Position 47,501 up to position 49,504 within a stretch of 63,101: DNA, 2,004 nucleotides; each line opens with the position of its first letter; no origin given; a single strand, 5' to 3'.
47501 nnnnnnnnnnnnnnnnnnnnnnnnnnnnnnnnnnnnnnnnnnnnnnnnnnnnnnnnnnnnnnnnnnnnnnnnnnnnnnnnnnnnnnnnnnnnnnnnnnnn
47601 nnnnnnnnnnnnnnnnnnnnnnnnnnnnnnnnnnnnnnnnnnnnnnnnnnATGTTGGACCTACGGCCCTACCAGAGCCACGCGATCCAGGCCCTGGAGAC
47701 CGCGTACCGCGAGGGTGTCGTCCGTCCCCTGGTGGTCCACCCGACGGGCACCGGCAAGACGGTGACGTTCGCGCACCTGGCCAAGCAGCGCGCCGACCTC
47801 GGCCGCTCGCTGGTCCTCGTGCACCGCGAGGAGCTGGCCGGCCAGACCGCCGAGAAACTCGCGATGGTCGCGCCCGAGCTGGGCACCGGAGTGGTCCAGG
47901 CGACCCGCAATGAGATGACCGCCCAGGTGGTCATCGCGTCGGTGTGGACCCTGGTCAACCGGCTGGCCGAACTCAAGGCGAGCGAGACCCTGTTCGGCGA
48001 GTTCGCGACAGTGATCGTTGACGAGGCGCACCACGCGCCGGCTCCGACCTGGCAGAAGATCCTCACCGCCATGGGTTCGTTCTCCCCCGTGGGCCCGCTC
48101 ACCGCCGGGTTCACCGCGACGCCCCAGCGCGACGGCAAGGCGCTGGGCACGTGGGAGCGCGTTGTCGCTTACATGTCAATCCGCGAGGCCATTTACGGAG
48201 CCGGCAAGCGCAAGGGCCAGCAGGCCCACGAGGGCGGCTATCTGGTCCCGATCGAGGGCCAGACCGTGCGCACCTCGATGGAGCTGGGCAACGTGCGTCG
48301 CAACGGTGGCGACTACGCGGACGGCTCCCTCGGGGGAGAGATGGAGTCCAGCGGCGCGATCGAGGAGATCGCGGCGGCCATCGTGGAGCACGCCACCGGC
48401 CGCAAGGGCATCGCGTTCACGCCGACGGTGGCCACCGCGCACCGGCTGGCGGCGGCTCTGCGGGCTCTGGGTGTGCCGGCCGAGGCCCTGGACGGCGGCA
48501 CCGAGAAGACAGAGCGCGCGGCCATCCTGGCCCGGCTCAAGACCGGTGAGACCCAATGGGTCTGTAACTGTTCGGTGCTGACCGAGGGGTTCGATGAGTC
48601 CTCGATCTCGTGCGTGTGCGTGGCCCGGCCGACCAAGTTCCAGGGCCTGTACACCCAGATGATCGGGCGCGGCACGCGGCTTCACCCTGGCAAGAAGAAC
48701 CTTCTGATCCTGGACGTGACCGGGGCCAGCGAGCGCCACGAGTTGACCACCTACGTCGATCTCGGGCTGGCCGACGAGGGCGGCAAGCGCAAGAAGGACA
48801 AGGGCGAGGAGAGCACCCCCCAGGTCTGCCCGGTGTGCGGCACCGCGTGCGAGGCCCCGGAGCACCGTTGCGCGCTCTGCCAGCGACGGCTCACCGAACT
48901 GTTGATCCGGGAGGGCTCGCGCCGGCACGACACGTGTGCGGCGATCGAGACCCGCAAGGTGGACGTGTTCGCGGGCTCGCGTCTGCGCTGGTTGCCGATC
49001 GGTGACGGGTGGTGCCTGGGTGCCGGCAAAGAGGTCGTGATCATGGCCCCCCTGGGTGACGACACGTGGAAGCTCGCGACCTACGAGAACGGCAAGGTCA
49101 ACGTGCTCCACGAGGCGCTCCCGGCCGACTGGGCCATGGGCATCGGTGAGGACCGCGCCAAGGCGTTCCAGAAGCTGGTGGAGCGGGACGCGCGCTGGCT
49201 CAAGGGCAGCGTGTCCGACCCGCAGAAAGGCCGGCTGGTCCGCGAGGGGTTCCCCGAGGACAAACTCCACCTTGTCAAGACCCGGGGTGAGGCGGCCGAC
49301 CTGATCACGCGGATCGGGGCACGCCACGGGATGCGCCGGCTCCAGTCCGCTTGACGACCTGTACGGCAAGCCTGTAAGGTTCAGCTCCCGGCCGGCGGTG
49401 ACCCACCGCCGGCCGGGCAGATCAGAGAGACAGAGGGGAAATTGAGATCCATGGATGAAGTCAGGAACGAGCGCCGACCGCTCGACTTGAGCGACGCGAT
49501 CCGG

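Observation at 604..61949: Genome-wide 18-bp inverted repeat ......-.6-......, at promoters and also buried inside ORFs against codon bias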

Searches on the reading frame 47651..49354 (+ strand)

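Call 59: search_protein_families(library=pfam, proteins=[window:47651-49354:+], max_evalue=0.001)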
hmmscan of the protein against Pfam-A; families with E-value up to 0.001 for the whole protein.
window:47651-49354:+ (567 aa): 4 families
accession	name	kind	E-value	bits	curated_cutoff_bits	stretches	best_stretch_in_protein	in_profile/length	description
PF04851.21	ResIII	-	5.7e-26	91.8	22.5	1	2-160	2-164/164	Type III restriction enzyme, res subunit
PF00270.35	DEAD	-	6.8e-12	45.9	26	1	5-161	1-163/167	DEAD/DEAH box helicase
PF00271.37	Helicase_C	-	1.4e-11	45.1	23.5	1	241-344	7-109/110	Helicase conserved C-terminal domain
PF18766.7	SWI2_SNF2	-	3.5e-06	27.3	26.7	1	8-161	2-158/221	SWI2/SNF2 ATPase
